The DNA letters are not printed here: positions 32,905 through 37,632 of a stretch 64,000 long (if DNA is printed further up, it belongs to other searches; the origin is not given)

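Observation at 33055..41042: Divergent two-part module: giant orphan protein facing an AfsR-like SARP-NB-ARC-TPR STAND sensor/regulator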

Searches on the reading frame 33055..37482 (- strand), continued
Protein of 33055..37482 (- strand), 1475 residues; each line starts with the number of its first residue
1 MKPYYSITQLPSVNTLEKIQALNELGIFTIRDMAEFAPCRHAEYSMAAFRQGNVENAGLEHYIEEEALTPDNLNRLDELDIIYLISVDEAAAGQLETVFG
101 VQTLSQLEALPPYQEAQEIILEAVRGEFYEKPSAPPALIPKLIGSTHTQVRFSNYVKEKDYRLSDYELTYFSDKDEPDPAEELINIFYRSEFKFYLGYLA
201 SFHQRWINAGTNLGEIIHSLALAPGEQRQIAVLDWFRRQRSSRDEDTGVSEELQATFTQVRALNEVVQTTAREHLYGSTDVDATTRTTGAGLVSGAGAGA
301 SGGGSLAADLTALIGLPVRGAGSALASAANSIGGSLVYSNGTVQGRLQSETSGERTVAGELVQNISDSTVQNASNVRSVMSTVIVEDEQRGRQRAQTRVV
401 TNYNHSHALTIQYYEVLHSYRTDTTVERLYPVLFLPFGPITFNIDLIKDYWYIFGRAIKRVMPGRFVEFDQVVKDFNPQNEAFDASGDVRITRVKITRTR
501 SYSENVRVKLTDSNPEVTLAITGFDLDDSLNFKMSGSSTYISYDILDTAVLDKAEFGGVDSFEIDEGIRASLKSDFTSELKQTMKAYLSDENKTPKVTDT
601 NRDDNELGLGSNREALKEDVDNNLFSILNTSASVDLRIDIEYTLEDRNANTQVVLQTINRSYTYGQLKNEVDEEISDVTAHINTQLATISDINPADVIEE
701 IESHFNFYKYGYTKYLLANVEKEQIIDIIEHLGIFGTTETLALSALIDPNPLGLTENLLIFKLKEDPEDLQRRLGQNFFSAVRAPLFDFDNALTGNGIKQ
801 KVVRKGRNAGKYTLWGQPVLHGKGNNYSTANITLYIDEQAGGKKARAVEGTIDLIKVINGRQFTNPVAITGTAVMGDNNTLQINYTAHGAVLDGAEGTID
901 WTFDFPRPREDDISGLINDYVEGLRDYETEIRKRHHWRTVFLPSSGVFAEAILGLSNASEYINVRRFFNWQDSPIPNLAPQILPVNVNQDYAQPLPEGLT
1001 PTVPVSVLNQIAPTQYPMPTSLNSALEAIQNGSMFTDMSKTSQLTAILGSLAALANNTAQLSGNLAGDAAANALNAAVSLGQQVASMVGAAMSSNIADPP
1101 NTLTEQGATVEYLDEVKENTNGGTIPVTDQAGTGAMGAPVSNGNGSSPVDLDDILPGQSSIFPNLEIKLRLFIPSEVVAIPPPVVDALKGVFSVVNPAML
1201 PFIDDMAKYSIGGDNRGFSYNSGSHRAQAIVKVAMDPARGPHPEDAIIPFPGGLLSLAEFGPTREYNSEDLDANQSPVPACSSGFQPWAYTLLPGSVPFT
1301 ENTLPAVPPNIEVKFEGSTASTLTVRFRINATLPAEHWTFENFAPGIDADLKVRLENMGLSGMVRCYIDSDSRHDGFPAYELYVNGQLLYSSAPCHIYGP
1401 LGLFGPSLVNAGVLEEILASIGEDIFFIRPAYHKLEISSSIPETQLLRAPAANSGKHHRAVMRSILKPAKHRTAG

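Call 63: search_dna_similar(query=window:33058-37482:-, collection=plasmids, mode=protein, max_evalue=0.001, max_rows=15)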
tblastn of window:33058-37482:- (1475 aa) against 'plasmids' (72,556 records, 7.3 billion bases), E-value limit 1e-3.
Records with a match: 33; places in all: 37; records where one place covers at least 80% of the query: 0.
Best place of each record, by identity: <60% 33.
By first word of the organism name: Streptomyces 18; Ralstonia 3; Haladaptatus 2; Ruegeria 2; Novosphingobium 2; Bacillus 1; Embleya 1; Nostoc 1; Polaromonas 1; Psychrobacter 1; and 1 more.
By predicted mobility (MOB-suite, as given by PLSDB): non-mobilizable 25; mobilizable 6; conjugative 2.
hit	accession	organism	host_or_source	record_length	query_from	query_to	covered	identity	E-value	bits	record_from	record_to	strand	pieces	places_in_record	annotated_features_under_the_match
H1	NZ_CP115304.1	Bacillus tropicus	Tryonyx sinensis (Chinese soft-shell ...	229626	81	1120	33%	34.0%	4e-17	258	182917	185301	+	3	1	hypothetical protein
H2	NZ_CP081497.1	Streptomyces sp. BHT-5-2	whole organism,plant soil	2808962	127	1059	25%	35.3%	8e-14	236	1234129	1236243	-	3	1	none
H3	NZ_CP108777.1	Embleya sp. NBC_00896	-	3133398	166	1059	23%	36.9%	4e-13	211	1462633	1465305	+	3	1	none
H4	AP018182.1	Nostoc carneum NIES-2107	-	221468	190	1052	27%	30.7%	9e-20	178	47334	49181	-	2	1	hypothetical protein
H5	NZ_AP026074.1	Streptomyces nigrescens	-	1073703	192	1059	21%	39.1%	6e-14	230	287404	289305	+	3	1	none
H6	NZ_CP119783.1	Haladaptatus sp. YSMS36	cell culture,sediment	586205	196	1047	20%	41.2%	9e-15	237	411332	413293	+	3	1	DUF2272 domain-containing protein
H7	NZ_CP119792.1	Haladaptatus sp. QDMS2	cell culture,sediment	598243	196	1047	20%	40.8%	6e-15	237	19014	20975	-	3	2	DUF2272 domain-containing protein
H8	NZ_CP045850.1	Streptomyces clavuligerus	pure culture single spore ...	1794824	197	1048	20%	38.9%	3e-13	213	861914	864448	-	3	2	none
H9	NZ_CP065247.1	Streptomyces clavuligerus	cell culture,lab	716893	197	1048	20%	38.9%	3e-13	213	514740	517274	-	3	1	hypothetical protein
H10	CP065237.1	Streptomyces clavuligerus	cell culture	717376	197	1048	20%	38.9%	3e-13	213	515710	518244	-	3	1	hypothetical protein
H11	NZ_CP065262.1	Streptomyces clavuligerus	cell culture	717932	197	1048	20%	38.9%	3e-13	213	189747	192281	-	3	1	hypothetical protein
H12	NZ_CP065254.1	Streptomyces clavuligerus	cell culture,lab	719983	197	1048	20%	38.9%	3e-13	213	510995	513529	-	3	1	hypothetical protein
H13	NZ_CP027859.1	Streptomyces clavuligerus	Cell culture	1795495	197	1048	20%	38.9%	3e-13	213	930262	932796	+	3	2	none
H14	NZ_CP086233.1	Streptomyces clavuligerus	whole organism,soil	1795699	197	1048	20%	38.9%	3e-13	213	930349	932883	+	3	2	none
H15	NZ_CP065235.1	Streptomyces clavuligerus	cell culture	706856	197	1048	20%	38.9%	3e-13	213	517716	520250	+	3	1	hypothetical protein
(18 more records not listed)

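Call 64: find_related_loci(query=A1, collection=viral_contigs, flank=10000)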
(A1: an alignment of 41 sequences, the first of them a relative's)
Query A1 (1475 aa) in viral_contigs; peptide patterns used: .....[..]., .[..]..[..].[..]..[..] (x = any residue, [..] = any of these).
19 stretches matched a pattern; 1 encode a relative of the query (tblastn E <= 1e-3); 1 distinct loci.
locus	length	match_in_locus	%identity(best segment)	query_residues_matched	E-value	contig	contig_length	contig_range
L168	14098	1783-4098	24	174-985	3e-21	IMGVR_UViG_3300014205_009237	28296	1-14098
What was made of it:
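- On Phage structural or tail-associated lysin protein: One weak locus among 2.9 million IMG/VR contigs (call 64).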

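Call 72: search_protein_families(library=pfam, alignment_id=A6, max_evalue=0.001)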
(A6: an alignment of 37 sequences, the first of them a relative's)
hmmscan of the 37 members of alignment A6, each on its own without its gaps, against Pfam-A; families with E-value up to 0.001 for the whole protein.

A. member 1, P0001 (1475 aa): 0 families

B. families by the number of members that match (of 37 scanned): 7 families
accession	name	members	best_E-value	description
PF01183.26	Glyco_hydro_25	1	2.3e-31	Glycosyl hydrolases family 25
PF02563.21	Poly_export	1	2.6e-18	Polysaccharide biosynthesis/export protein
PF03415.19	Peptidase_C11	1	5.2e-18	Clostripain family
PF00691.25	OmpA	1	2.2e-16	OmpA family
PF13354.11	Beta-lactamase2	1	4.4e-09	Beta-lactamase enzyme family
PF03411.18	Peptidase_M74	1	9.4e-06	Penicillin-insensitive murein endopeptidase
PF00801.26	PKD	1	0.00086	PKD domain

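Call 88: get_annotated_region(hit=H1, flank=8000)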
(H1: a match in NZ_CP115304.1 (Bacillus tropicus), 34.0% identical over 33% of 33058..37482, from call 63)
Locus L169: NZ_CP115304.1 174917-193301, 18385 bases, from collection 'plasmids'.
description: Bacillus tropicus strain JMT105-2 plasmid JMTpXO, complete sequence
organism: Bacillus tropicus (NCBI taxid 2026188)
taxonomy: Bacteria; Bacillota; Bacilli; Bacillales; Bacillaceae; Bacillus; Bacillus tropicus
host: -; source: Tryonyx sinensis (Chinese soft-shell turtle),spleen; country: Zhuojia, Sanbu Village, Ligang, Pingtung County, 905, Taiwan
typing (MOB-suite, as given by PLSDB): non-mobilizable; replicon rep_cluster_125; mating-pair formation MPF_T
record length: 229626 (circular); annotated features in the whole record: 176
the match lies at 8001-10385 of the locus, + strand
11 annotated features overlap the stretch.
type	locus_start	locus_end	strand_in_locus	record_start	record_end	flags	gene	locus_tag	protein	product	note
CDS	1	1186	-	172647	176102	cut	-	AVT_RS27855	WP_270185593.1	SIR2 family protein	-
CDS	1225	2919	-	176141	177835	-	-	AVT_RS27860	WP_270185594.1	helix-turn-helix transcriptional regulator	-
CDS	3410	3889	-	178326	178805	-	-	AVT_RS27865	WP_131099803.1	CPBP family intramembrane glutamic endopeptidase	GO:0071586 - CAAX-box protein processing [Evidence IEA]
CDS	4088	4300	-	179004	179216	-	-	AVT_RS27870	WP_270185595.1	hypothetical protein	-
CDS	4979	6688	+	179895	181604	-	-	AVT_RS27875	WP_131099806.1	hypothetical protein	-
CDS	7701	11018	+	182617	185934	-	-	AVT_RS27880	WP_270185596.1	hypothetical protein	-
CDS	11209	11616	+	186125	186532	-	-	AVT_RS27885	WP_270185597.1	hypothetical protein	-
CDS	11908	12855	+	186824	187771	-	-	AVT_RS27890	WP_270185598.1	site-specific integrase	GO:0015074 - DNA integration [Evidence IEA]; GO:0006310 - DNA recombination [Evidence IEA]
CDS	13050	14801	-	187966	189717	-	-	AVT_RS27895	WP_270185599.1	ATP-dependent helicase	-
CDS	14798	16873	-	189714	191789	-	-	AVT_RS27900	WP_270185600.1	AAA family ATPase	-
CDS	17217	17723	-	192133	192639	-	-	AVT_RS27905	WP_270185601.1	hypothetical protein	-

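Call 89: get_annotated_region(hit=H6, flank=8000)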
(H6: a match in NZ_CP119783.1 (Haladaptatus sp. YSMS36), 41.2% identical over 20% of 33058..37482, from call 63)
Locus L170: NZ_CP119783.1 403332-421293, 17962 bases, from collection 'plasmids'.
description: Haladaptatus sp. YSMS36 plasmid unnamed1, complete sequence
organism: Haladaptatus sp. YSMS36 (NCBI taxid 3033384)
taxonomy: Archaea; Euryarchaeota; Halobacteria; Halobacteriales; Haladaptataceae; Haladaptatus; Haladaptatus sp. YSMS36
host: -; source: cell culture,sediment; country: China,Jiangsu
typing (MOB-suite, as given by PLSDB): non-mobilizable
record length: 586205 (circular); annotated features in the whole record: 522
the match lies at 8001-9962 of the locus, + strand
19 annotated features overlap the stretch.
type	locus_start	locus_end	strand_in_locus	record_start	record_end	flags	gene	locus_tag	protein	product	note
CDS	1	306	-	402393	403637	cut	-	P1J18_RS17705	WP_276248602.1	serine hydrolase domain-containing protein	-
CDS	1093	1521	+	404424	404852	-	-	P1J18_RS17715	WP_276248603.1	PIN domain-containing protein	-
CDS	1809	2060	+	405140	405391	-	-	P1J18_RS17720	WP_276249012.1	hypothetical protein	-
CDS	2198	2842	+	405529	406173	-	-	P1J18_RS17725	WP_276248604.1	hypothetical protein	-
CDS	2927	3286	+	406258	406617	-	-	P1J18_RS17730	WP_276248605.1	helix-turn-helix domain-containing protein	-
CDS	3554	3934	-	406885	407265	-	-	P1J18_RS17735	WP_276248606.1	winged helix-turn-helix domain-containing protein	-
CDS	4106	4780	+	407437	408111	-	-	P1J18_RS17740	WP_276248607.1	hypothetical protein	-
CDS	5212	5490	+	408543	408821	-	-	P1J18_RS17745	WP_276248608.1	ribbon-helix-helix protein, CopG family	GO:0006355 - regulation of DNA-templated transcription [Evidence IEA]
CDS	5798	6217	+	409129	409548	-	-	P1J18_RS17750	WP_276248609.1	hypothetical protein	-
CDS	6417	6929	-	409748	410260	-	-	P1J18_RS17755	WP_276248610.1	hypothetical protein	-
CDS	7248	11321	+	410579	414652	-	-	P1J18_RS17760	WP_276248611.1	DUF2272 domain-containing protein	-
CDS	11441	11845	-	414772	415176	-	-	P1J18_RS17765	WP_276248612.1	helix-turn-helix domain-containing protein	-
CDS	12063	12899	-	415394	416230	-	-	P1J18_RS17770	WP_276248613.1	hypothetical protein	-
CDS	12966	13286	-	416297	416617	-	-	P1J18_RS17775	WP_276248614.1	hypothetical protein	-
CDS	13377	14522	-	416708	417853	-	-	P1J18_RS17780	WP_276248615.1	Fic family protein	-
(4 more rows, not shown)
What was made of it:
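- The family is present on haloarchaeal plasmids with a DUF2272 tail (calls 63, 89). A Bacillus plasmid copy lies near SIR2 and helicase genes, and a Haladaptatus copy lies near PIN and Fic genes (calls 88, 89).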

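Call 99: find_encoding_contigs(protein=P0087, flank=8000, max_places=1)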
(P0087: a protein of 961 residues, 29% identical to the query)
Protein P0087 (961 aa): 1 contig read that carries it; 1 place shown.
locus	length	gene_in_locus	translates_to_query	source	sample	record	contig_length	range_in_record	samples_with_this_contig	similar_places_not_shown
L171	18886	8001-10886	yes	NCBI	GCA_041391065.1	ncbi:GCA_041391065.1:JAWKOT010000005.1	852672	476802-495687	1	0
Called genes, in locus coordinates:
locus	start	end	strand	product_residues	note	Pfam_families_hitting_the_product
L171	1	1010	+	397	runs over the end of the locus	PF01471:PG_binding_1 (weak), PF00150:Cellulase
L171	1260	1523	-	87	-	PF13424:TPR_12 (weak)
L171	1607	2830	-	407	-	PF13374:TPR_10 (faint), PF25872:HTH_77, PF07719:TPR_2 (faint), PF13424:TPR_12 (weak)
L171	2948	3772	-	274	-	PF01381:HTH_3 (weak), PF13560:HTH_31, PF13191:AAA_16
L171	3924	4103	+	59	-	-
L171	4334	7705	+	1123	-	PF12708:Pect-lyase_RHGA_epim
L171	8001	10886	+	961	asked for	-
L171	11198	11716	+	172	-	-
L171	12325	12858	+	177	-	-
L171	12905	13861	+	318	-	PF00583:Acetyltransf_1, PF13508:Acetyltransf_7 (weak)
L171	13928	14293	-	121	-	-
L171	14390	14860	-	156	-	-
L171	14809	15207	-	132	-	-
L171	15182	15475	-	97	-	-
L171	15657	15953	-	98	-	-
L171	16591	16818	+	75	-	-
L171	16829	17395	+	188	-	PF12697:Abhydrolase_6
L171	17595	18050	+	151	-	-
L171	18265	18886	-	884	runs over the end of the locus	PF01381:HTH_3 (weak), PF13560:HTH_31, PF00931:NB-ARC (weak), PF05729:NACHT (weak), PF13191:AAA_16 (weak), PF13401:AAA_22 (weak), PF13424:TPR_12 (faint), PF25872:HTH_77 (faint)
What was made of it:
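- L171: a split HTH-AAA16/TPR regulator lies divergent (call 99).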

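Call 100: find_encoding_contigs(protein=P0088, flank=8000, max_places=1)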
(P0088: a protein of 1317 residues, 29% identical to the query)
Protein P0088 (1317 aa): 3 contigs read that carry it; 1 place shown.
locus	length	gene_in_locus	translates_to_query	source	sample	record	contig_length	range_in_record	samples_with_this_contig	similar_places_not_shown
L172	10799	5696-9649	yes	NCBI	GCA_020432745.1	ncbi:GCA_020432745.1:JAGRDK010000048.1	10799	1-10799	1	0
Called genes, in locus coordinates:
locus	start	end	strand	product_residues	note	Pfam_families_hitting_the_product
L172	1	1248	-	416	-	PF03704:BTAD, PF01637:ATPase_2 (weak), PF13191:AAA_16, PF00931:NB-ARC, PF05729:NACHT (weak), PF13401:AAA_22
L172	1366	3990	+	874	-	-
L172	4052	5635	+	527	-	-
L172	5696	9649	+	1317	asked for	PF10030:DUF2272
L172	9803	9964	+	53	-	-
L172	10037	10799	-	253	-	PF03160:Calx-beta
